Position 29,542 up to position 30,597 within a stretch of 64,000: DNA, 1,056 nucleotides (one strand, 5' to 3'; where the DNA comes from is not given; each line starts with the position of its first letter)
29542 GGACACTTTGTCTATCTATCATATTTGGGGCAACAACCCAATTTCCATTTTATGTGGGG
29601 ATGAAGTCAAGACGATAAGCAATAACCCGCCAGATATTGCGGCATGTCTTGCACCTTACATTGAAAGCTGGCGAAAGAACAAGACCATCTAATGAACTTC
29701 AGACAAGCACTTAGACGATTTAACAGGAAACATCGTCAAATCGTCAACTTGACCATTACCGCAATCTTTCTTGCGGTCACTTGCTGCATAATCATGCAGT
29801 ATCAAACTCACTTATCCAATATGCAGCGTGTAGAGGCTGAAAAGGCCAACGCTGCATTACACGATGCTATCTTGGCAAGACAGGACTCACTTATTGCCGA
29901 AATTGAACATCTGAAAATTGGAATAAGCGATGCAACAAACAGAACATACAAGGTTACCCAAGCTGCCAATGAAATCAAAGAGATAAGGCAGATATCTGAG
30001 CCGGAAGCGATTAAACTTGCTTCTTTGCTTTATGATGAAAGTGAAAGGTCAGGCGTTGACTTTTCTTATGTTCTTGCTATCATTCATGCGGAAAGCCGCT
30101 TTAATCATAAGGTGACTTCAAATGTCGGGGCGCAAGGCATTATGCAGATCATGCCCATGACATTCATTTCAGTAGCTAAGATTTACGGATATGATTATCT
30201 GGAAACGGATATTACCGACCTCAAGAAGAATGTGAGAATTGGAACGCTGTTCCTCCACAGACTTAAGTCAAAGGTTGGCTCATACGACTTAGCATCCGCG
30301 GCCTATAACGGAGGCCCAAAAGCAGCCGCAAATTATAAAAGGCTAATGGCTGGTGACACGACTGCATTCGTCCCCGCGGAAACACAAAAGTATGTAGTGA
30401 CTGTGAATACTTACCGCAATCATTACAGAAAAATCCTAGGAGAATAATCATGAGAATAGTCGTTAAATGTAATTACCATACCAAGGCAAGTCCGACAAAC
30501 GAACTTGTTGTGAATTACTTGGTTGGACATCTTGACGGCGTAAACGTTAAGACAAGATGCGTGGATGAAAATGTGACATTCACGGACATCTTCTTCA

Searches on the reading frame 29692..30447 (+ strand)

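Call 3: search_protein_families(library=pfam, proteins=[window:29692-30447:+], max_evalue=0.1)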
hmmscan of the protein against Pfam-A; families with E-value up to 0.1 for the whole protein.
window:29692-30447:+ (251 aa): 4 families
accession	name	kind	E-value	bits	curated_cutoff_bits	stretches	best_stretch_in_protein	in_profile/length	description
PF01464.25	SLT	-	7e-23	80.9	21.3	1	116-217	6-106/117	Transglycosylase SLT domain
PF19489.4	SLT_4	-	8.7e-05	22.7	27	1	110-167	35-88/184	Transglycosylase SLT domain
PF13406.11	SLT_2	-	0.013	15.2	24.3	0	111-140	75-104/292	Transglycosylase SLT domain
PF17561.7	TssO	-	0.035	14.7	29.2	1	11-97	2-89/148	Type VI secretion system, TssO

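Call 4: search_protein_families(library=phrogs, proteins=[window:29692-30447:+], max_evalue=0.01)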
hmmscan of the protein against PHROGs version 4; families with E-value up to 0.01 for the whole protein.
window:29692-30447:+ (251 aa): 26 families (the best 25 are shown)
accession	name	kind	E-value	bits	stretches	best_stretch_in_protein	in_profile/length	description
phrog_669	-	lysis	4.5e-20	71.7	1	94-247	904-1058/1946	endolysin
phrog_342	-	head and packaging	4.7e-16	59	1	111-241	17-142/1235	internal virion protein with endolysin domain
phrog_28504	-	tail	1.6e-14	54.6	1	112-239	236-357/597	lytic tail fiber protein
phrog_2013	-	tail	2.9e-13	50.5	1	115-238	474-585/657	lytic tail protein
phrog_14342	-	tail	3.7e-13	50.8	1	110-242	142-272/272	lytic tail fiber protein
phrog_28014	-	unknown function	7.9e-11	43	1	99-244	24-157/224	-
phrog_13449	-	other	3.1e-10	41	1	117-245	15-122/269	transglycosylase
phrog_4067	-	other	9.1e-10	38.5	1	71-190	637-755/980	transglycosylase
phrog_32437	-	unknown function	2.6e-08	35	1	109-222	72-182/205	-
phrog_19349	-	unknown function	3.6e-08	34.4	1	72-213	32-171/204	-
phrog_38211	-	other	6.7e-08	33.2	1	100-224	45-162/219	transglycosylase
phrog_1044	-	lysis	3e-07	30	1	122-215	237-334/900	endolysin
phrog_36437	-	unknown function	7.9e-07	29.6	1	141-246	262-366/374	-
phrog_35577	-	unknown function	9.3e-07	29.7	1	120-212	19-108/331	-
phrog_19890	-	unknown function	1.8e-06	28.5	1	111-213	112-214/248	-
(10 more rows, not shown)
